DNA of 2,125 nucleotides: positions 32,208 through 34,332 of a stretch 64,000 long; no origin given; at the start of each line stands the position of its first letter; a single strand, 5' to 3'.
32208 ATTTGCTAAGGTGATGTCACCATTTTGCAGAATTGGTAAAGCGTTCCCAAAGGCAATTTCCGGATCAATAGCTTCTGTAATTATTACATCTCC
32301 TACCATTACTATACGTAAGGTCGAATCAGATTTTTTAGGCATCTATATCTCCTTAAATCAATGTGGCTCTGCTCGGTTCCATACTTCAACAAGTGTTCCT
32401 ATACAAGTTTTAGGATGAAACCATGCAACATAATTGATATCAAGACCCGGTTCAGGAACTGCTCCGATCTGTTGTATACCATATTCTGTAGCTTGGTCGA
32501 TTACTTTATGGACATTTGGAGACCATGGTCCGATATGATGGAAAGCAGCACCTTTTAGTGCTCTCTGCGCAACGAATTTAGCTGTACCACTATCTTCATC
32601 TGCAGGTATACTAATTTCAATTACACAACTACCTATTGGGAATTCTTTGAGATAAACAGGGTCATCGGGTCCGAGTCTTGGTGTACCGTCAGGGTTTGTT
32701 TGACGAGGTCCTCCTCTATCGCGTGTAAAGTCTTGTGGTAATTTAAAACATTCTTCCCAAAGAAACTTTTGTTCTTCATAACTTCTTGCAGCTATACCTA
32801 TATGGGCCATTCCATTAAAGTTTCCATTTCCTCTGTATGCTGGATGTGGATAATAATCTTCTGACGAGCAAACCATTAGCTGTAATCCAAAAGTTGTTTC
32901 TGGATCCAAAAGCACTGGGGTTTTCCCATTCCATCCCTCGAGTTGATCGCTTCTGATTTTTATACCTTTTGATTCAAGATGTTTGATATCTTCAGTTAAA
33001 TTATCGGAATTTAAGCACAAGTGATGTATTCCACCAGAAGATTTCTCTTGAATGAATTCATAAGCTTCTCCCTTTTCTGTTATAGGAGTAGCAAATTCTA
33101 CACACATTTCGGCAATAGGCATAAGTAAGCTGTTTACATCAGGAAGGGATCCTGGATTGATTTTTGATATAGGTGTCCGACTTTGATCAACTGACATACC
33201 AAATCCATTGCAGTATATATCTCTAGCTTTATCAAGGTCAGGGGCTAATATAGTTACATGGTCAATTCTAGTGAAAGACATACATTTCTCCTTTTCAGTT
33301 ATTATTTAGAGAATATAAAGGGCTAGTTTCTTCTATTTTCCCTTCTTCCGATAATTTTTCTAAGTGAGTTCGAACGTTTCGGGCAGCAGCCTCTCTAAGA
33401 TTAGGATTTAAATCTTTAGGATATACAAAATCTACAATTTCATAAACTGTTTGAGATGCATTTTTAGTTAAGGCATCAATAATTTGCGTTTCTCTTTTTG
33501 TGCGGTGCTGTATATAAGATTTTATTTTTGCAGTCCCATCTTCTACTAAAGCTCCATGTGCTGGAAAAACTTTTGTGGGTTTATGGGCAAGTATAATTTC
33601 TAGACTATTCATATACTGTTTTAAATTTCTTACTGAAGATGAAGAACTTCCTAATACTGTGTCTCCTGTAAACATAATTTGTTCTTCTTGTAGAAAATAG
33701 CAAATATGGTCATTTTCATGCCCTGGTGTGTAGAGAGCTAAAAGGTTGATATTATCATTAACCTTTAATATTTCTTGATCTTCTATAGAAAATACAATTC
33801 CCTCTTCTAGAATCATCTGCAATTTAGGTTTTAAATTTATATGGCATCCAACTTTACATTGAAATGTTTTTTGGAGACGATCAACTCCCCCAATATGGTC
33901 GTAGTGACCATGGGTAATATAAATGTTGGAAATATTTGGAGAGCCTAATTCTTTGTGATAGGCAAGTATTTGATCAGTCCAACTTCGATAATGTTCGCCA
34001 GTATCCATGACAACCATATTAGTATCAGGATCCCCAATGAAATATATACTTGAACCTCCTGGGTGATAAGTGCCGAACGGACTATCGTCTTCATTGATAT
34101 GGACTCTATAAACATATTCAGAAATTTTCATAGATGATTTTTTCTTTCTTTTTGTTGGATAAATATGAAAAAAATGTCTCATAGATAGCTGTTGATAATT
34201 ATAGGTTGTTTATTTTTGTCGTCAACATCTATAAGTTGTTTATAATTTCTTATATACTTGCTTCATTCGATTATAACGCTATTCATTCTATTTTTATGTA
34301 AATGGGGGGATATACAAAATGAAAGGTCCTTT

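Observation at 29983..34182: Five-gene operon MBL-VOC-CapA-ComA-DinB: possible non-canonical phosphosulfolactate/sulfolactate module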

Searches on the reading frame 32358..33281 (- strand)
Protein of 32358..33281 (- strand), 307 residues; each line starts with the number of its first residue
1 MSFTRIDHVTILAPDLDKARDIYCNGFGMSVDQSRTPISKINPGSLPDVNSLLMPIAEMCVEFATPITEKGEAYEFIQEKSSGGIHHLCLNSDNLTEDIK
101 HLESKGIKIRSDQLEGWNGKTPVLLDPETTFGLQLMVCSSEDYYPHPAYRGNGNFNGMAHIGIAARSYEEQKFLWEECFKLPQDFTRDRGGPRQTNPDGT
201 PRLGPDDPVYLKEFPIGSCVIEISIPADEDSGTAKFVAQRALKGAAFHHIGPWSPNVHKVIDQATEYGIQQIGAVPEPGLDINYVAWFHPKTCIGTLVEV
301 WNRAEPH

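Call 3: search_protein_families(library=pfam, proteins=[window:32358-33281:-], max_evalue=0.01)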
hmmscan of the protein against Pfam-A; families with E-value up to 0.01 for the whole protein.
window:32358-33281:- (307 aa): 3 families
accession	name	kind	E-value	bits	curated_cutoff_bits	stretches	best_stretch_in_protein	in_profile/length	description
PF13669.12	Glyoxalase_4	-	3.5e-16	59.9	27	2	7-109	1-93/109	Glyoxalase/Bleomycin resistance protein/Dioxygenase superfamily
PF00903.31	Glyoxalase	-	1.9e-15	57.7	20.6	1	5-127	1-114/121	Glyoxalase/Bleomycin resistance protein/Dioxygenase superfamily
PF13468.12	Glyoxalase_3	-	4.1e-05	24.1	25.1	1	6-110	1-102/176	Glyoxalase-like domain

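Call 4: search_protein_families(library=ncbifam, proteins=[window:32358-33281:-], max_evalue=0.01)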
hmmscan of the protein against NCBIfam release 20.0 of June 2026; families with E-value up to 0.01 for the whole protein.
window:32358-33281:- (307 aa): 5 families
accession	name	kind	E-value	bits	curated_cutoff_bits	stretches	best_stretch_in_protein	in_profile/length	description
TIGR03081.1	metmalonyl_epim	equivalog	2.6e-31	108.9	114.95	2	5-133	1-123/129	methylmalonyl-CoA epimerase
NF050075.1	SMU1112c_YaeR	equivalog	6.1e-06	26.5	140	0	82-120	70-108/125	SMU1112c/YaeR family gloxylase I-like metalloprotein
TIGR01263.1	4HPPD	equivalog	6.4e-05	22.6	277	1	2-109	155-263/353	4-hydroxyphenylpyruvate dioxygenase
NF008551.0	PRK11478.1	equivalog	0.0014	19.1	148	0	82-124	73-115/129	VOC family protein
TIGR00068.2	glyox_I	equivalog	0.003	17.5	120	0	80-128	83-131/143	lactoylglutathione lyase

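Call 25: search_solved_structures(query=window:32358-33281:-, max_evalue=0.001)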
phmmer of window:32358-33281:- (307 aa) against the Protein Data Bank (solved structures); distinct sequences matched with E-value up to 0.001: 9.
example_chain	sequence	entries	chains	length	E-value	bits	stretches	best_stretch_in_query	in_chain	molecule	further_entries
3rmu_A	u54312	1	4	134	3.5e-11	45.8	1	4-133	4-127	Methylmalonyl-CoA epimerase, mitochondrial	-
6qh4_C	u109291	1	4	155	2.6e-10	42.9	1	4-133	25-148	Methylmalonyl-CoA epimerase, mitochondrial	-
3oa4_A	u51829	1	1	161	1e-08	37.7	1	208-304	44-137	glyoxalase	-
6xbt_A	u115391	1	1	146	1.7e-06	30.4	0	218-302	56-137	Methylmalonyl-CoA epimerase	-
6xbv_A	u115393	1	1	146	6.3e-06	28.5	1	2-133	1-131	Methylmalonyl-CoA epimerase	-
6wf6_A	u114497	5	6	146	8.5e-06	28.1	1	2-133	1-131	Methylmalonyl-CoA epimerase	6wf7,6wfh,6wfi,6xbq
6xbs_A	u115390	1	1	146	8.6e-06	28.1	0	217-302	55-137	Methylmalonyl-CoA epimerase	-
6xbr_A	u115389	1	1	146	9.1e-06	28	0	217-302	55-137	Methylmalonyl-CoA epimerase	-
1jc4_A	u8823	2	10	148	1.3e-05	27.5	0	221-300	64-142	Methylmalonyl-CoA epimerase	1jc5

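Call 52: find_homologous_proteins(query=window:32358-33281:-, max_evalue=1e-15)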
Query window:32358-33281:- (307 aa): 46 proteins with E <= 1e-15 among 529 candidates.
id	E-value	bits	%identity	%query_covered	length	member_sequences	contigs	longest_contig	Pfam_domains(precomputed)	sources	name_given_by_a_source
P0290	4.6e-209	711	97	100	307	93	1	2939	PF13669.13,PF00903.32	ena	-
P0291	1.6e-133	463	64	100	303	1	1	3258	PF13468.13,PF13669.13,PF00903.32,PF18029.8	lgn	-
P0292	8.3e-129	447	62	99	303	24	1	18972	PF13468.13,PF13669.13,PF00903.32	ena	-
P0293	5.5e-128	445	61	100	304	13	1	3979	PF13468.13,PF13669.13,PF00903.32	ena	-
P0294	3.6e-121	422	58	100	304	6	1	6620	PF13468.13,PF13669.13,PF00903.32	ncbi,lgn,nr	ncbi:MAG: VOC family protein [Chloroflexi bacterium]|nr:VOC family protein [Chloroflexota bacterium]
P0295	3.7e-121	422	58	100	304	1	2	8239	PF13468.13,PF13669.13,PF00903.32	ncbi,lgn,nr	ncbi:MAG: VOC family protein [Chloroflexi bacterium]|nr:VOC family protein [Chloroflexota bacterium]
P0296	1.9e-120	420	59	100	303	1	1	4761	PF13468.13,PF13669.13,PF00903.32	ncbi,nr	ncbi:MAG: VOC family protein [Chloroflexi bacterium]|nr:VOC family protein [Chloroflexota bacterium]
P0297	5.3e-115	402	54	99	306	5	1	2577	PF13468.13,PF13669.13,PF00903.32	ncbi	-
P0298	2.5e-87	311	46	98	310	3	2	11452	PF13468.13,PF13669.13,PF00903.32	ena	-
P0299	1.6e-85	305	46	99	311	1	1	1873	PF13468.13,PF13669.13,PF00903.32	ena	-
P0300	3.0e-84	301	45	98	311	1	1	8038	PF13468.13,PF13669.13,PF00903.32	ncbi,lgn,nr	ncbi:MAG: hypothetical protein EXR50_07015 [Dehalococcoidia bacterium]|nr:hypothetical protein [Deha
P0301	1.1e-83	299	47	99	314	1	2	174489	PF13468.13,PF13669.13,PF00903.32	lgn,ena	-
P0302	4.4e-83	297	47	99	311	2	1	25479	PF13669.13,PF00903.32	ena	-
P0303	1.0e-82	296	44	100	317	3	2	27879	PF13468.13,PF13669.13,PF00903.32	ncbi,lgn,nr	ncbi:MAG: hypothetical protein FJ035_00420 [Chloroflexi bacterium]|nr:hypothetical protein [Chlorofl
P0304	8.3e-81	289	44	99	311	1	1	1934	PF13468.13,PF13669.13,PF00903.32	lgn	-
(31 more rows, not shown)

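Call 54: find_encoding_contigs(protein=P0292, flank=8000, max_places=2)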
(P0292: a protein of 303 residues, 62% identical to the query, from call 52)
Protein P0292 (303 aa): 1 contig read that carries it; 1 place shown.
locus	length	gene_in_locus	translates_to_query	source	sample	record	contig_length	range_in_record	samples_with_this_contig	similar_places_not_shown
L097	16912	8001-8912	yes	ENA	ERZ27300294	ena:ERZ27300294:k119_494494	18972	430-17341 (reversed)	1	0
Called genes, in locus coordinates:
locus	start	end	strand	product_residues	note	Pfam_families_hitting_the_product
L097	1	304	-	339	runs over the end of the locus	PF03405:FA_desaturase_2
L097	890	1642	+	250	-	PF00106:adh_short, PF01370:Epimerase (faint), PF08659:KR, PF23441:SDR (weak), PF13561:adh_short_C2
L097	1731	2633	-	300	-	PF00892:EamA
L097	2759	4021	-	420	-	PF02515:CoA_transf_3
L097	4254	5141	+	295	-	PF01436:NHL (weak)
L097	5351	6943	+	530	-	PF02776:TPP_enzyme_N, PF00205:TPP_enzyme_M, PF02775:TPP_enzyme_C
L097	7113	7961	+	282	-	PF00753:Lactamase_B, PF12706:Lactamase_B_2 (weak), PF17778:WHD_BLACT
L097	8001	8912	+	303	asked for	PF00903:Glyoxalase, PF13468:Glyoxalase_3, PF13669:Glyoxalase_4, PF00903:Glyoxalase (weak)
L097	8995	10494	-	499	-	PF00982:Glyco_transf_20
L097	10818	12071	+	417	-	PF21269:TreT_GT1, PF00534:Glycos_transf_1, PF13692:Glyco_trans_1_4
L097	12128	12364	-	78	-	PF00486:Trans_reg_C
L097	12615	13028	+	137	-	PF04978:MST (faint), PF12867:DinB_2 (weak)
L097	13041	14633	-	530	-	PF00496:SBP_bac_5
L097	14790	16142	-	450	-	PF13485:Peptidase_MA_2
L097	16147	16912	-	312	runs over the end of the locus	PF03462:PCRF, PF00472:RF-1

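Call 55: find_encoding_contigs(protein=P0295, flank=8000, max_places=2)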
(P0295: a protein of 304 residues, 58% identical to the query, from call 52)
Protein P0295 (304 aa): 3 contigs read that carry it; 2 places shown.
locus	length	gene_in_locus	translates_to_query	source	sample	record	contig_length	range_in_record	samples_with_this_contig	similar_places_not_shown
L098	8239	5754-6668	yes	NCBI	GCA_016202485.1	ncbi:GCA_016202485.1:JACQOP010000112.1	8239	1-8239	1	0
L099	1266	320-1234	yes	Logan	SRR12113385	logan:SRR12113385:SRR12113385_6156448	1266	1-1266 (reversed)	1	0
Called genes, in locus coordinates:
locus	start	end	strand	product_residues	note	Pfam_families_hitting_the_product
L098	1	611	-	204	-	PF03030:H_PPase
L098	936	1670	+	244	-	PF04367:DUF502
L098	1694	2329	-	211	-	-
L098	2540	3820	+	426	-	PF00275:EPSP_synthase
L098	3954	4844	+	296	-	PF17170:DUF5128 (faint), PF01436:NHL (weak)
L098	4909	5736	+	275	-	PF00753:Lactamase_B, PF12706:Lactamase_B_2, PF17778:WHD_BLACT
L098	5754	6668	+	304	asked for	PF13468:Glyoxalase_3 (faint), PF13669:Glyoxalase_4, PF00903:Glyoxalase (weak), PF13669:Glyoxalase_4 (weak)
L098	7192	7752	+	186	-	PF05685:Uma2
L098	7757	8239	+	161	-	PF00730:HhH-GPD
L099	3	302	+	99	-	?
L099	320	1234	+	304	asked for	PF13468:Glyoxalase_3 (faint), PF13669:Glyoxalase_4, PF00903:Glyoxalase (weak), PF13669:Glyoxalase_4 (weak)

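Call 56: find_encoding_contigs(protein=P0301, flank=8000, max_places=2)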
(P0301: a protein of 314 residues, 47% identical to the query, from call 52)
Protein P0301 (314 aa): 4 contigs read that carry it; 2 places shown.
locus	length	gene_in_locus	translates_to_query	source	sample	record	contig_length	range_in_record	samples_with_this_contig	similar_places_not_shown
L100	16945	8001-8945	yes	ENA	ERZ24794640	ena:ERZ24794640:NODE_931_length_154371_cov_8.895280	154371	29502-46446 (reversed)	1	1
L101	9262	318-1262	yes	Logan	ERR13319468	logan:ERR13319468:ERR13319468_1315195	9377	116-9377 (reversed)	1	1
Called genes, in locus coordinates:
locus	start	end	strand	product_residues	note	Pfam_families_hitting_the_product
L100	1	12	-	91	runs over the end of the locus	PF00741:Gas_vesicle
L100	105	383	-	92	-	PF05800:GvpO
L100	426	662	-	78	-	PF05120:GvpG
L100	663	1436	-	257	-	PF06386:GvpL_GvpF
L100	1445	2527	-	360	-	PF06386:GvpL_GvpF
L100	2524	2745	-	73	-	-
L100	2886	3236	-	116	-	-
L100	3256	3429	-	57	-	-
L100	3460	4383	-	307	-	PF07726:AAA_3 (faint), PF07728:AAA_5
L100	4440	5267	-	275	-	-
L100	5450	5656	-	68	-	PF00741:Gas_vesicle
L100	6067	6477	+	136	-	PF12172:zf-ChsH2, PF01796:OB_ChsH2_C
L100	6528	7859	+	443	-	PF22691:Thiolase_C_1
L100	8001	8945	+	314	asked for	PF00903:Glyoxalase, PF13468:Glyoxalase_3 (faint), PF13669:Glyoxalase_4 (weak), PF00903:Glyoxalase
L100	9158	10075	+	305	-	PF00378:ECH_1, PF16113:ECH_2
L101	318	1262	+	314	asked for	PF00903:Glyoxalase, PF13468:Glyoxalase_3 (faint), PF13669:Glyoxalase_4 (weak), PF00903:Glyoxalase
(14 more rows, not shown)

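Call 58: search_protein_families(library=ncbifam, proteins=[L097:5351-6943:+, L097:4254-5141:+, L097:7113-7961:+, L097:12615-13028:+], max_evalue=0.00001)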
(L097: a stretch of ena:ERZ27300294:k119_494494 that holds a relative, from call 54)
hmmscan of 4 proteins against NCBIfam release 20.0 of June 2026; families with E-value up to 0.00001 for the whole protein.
L097:5351-6943:+ (530 aa): 54 families (the best 25 are shown)
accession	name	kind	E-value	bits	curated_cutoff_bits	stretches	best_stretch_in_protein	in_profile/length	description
NF006122.0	PRK08266.1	subfamily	4.2e-192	639.4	571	1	1-527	1-531/543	hypothetical protein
NF005712.0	PRK07524.1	subfamily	7.5e-120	400.9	500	1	3-521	2-528/536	5-guanidino-2-oxopentanoate decarboxylase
TIGR00118.1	acolac_lg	equivalog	9.9e-118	394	538.35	1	4-522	1-534/557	biosynthetic-type acetolactate synthase large subunit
NF004710.0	PRK06048.1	equivalog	1.9e-113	379.9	976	1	2-522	6-537/561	acetolactate synthase large subunit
NF004919.0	PRK06276.1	equivalog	2.5e-113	379.4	866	1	4-522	1-538/582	acetolactate synthase large subunit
NF006052.0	PRK08199.1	subfamily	4.4e-106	355.4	539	1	3-521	7-536/559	thiamine pyrophosphate protein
NF006187.0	PRK08322.1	equivalog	2.2e-104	349.9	509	1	4-522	2-528/548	acetolactate synthase large subunit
NF005470.0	PRK07064.1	equivalog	9e-96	322.1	495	1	2-522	3-529/552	thiamine pyrophosphate-binding protein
NF005713.0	PRK07525.1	subfamily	1.4e-93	314.3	620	2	2-338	4-348/592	sulfoacetaldehyde acetyltransferase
NF005651.0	PRK07418.1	subfamily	8.8e-93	311.5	942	1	3-522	18-559/617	acetolactate synthase large subunit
NF006319.0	PRK08527.1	equivalog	1.1e-91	308.1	905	1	1-522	1-538/565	acetolactate synthase large subunit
NF005039.0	PRK06456.1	equivalog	2.1e-91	307.2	868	1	5-522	3-544/572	acetolactate synthase large subunit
NF005860.0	PRK07789.1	equivalog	2.3e-91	307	881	1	2-522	32-578/615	acetolactate synthase large subunit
TIGR03457.1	sulphoacet_xsc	equivalog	2.4e-90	303.6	676.4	2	4-339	2-343/579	sulfoacetaldehyde acetyltransferase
NF006378.0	PRK08617.1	equivalog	3.1e-89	299.8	510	1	3-522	7-538/556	acetolactate synthase AlsS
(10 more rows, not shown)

L097:4254-5141:+ (295 aa): 3 families
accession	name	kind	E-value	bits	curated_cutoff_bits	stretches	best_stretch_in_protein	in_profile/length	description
NF035926.1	scyF_NHL_VPEP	equivalog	1.1e-24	87.4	350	1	127-234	149-264/376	scytonemin biosynthesis PEP-CTERM protein ScyF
NF047780.1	LIC12708_fam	subfamily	8.4e-09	34.8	150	0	81-164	69-153/391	LIC_12708 family protein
NF033206.1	ScyE_fam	subfamily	1.4e-08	34.6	80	0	206-281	242-319/333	ScyD/ScyE family protein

L097:7113-7961:+ (282 aa): 8 families
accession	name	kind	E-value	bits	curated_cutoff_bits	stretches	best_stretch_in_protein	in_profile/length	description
TIGR03413.1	GSH_gloB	equivalog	1.4e-17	63.9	200.8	1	34-167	12-131/248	hydroxyacylglutathione hydrolase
NF053820.1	MBLfold_Strvi7410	exception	5.2e-14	52.4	525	1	132-270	168-329/343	Strvi_7410 family MBL fold metallo-hydrolase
NF041804.1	MBL_fold_SolJ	exception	2.6e-10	39.9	350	1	61-193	43-172/224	solanimycin biosynthesis MBL-fold hydrolase SolJ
TIGR04558.1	SoxH_rel_PQQ_1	hypoth_equivalog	4.2e-10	39.2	300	0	128-236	142-251/285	quinoprotein relay system zinc metallohydrolase 1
NF033088.2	bla_subclass_B1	equivalog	1.1e-09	38.3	200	1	41-199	39-202/217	subclass B1 metallo-beta-lactamase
NF012229.1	bla_class_B_core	domain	1.6e-08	34.8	100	1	41-152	23-138/139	metallo-beta-lactamase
TIGR04559.1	SoxH_rel_PQQ_2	hypoth_equivalog_domain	2.1e-08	34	280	0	140-229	154-244/283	quinoprotein relay system zinc metallohydrolase 2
NF007597.0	PRK10241.1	equivalog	2.4e-08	33.6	421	1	34-172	14-137/251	hydroxyacylglutathione hydrolase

L097:12615-13028:+ (137 aa): 1 family
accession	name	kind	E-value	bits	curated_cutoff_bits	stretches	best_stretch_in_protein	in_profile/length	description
TIGR03083.1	TIGR03083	domain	6.7e-06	26.6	50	0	85-130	2-47/202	maleylpyruvate isomerase family mycothiol-dependent enzyme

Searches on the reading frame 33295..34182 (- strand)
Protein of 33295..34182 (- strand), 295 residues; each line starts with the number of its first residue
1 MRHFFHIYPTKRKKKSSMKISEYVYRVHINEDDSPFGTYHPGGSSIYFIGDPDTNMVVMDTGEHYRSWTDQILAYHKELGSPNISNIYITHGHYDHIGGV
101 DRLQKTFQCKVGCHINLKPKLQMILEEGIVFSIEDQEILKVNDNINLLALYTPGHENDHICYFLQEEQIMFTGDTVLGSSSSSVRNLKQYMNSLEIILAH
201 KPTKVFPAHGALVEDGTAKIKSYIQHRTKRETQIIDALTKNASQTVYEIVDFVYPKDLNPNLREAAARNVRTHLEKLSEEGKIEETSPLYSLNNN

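Call 3: search_protein_families(library=pfam, proteins=[window:33295-34182:-], max_evalue=0.01)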
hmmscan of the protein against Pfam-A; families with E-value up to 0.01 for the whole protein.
window:33295-34182:- (295 aa): 4 families
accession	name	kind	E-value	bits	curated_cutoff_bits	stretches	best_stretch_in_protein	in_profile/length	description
PF00753.33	Lactamase_B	-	1.6e-20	74.4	22.7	1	41-209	3-196/196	Metallo-beta-lactamase superfamily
PF17778.7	BLACT_WH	-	8.8e-13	48.4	22.8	1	245-286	1-41/46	Beta-lactamase associated winged helix domain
PF12706.13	Lactamase_B_2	-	6.4e-06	26.3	27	1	79-144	26-102/200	Beta-lactamase superfamily domain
PF19583.5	ODP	-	4.2e-05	24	27.2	1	47-194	6-160/194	ODP family beta lactamase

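Call 4: search_protein_families(library=ncbifam, proteins=[window:33295-34182:-], max_evalue=0.01)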
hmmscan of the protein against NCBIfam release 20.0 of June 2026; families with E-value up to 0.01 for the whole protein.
window:33295-34182:- (295 aa): 29 families (the best 25 are shown)
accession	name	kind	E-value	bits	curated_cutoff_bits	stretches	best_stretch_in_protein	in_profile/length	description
TIGR03413.1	GSH_gloB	equivalog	2.3e-19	69.7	200.8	1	46-210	12-165/248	hydroxyacylglutathione hydrolase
NF053820.1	MBLfold_Strvi7410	exception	3.3e-14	53.1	525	1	146-285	170-331/343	Strvi_7410 family MBL fold metallo-hydrolase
NF007597.0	PRK10241.1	equivalog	2e-10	40.4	421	1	47-181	15-134/251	hydroxyacylglutathione hydrolase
NF033088.2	bla_subclass_B1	equivalog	3.9e-08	33.2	200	1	53-212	39-203/217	subclass B1 metallo-beta-lactamase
NF041441.1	blaCIM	exception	7.6e-08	32.1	490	1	13-177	35-193/250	CIM family subclass B1 metallo-beta-lactamase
NF012229.1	bla_class_B_core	domain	8.5e-08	32.5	100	1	53-164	23-138/139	metallo-beta-lactamase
NF041804.1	MBL_fold_SolJ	exception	5.1e-07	29.1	350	1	82-212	52-181/224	solanimycin biosynthesis MBL-fold hydrolase SolJ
TIGR04559.1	SoxH_rel_PQQ_2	hypoth_equivalog_domain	9.2e-07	28.5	280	1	56-237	41-243/283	quinoprotein relay system zinc metallohydrolase 2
TIGR04558.1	SoxH_rel_PQQ_1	hypoth_equivalog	1.1e-06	27.9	300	1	143-223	145-226/285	quinoprotein relay system zinc metallohydrolase 1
NF000469.2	CAR_gen_B3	exception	1.6e-06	27.4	500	1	57-109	86-138/311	CAR family subclass B3 metallo-beta-lactamase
NF041758.1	B1_blaCHM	exception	1.3e-05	24.6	475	1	53-175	68-188/246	CHM family subclass B1 metallo-beta-lactamase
NF033105.1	bla_subclass_B3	equivalog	4e-05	23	240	1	67-116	43-94/257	subclass B3 metallo-beta-lactamase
NF045721.1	blaBMHC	exception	4.4e-05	22.9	550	1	54-211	75-236/253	BMHC family subclass B1 metallo-beta-lactamase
NF047975.1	blaPYX_B1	exception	9.7e-05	21.8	473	1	49-188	68-200/245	PYX family subclass B1 metallo-beta-lactamase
TIGR02651.1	RNase_Z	equivalog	0.00027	20.1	292.95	1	57-110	30-78/302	ribonuclease Z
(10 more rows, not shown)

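Call 26: search_solved_structures(query=window:33295-34182:-, max_evalue=0.001)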
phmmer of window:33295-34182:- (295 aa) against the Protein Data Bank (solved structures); distinct sequences matched with E-value up to 0.001: 32.
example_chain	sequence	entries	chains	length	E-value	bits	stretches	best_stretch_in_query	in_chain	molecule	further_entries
4ad9_A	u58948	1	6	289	8.9e-37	130.3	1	43-285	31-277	BETA-LACTAMASE-LIKE PROTEIN 2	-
2zo4_A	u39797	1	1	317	5.9e-11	45.5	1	133-290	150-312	Metallo-beta-lactamase family protein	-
7ev5_A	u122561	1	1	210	1.2e-08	38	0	47-116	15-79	Lactamase_B domain-containing protein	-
1xm8_A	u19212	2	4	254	8.4e-07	31.9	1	47-209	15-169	glyoxalase II | Putative hydroxyacylglutathione hydrolase 2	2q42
2qed_A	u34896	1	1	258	8.9e-07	31.8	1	51-179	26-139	Hydroxyacylglutathione hydrolase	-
8ewo_A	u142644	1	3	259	1.2e-06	31.4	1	83-181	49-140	PA1813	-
6rz0_A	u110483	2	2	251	1.5e-06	31.1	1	86-180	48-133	Hydroxyacylglutathione hydrolase GloB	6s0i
3adr_A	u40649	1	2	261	1.8e-06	30.8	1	118-233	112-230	Putative uncharacterized protein ST1585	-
2nxa_A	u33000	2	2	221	5.9e-06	29.1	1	69-215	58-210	Beta-lactamase II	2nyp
2xf4_A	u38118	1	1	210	7.7e-06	28.7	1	83-178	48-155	HYDROXYACYLGLUTATHIONE HYDROLASE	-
2nzf_A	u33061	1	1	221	3.9e-05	26.4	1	69-215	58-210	Beta-lactamase II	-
2nze_A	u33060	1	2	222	4e-05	26.4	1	69-215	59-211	Beta-lactamase II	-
5a87_A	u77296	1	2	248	5.9e-05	25.8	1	37-211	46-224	METALLO-BETA-LACTAMASE VIM-5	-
5n55_A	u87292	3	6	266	7.4e-05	25.5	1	37-210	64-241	Class B metallo-beta-lactamase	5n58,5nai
3knr_A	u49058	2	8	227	8e-05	25.4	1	69-215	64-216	Beta-lactamase 2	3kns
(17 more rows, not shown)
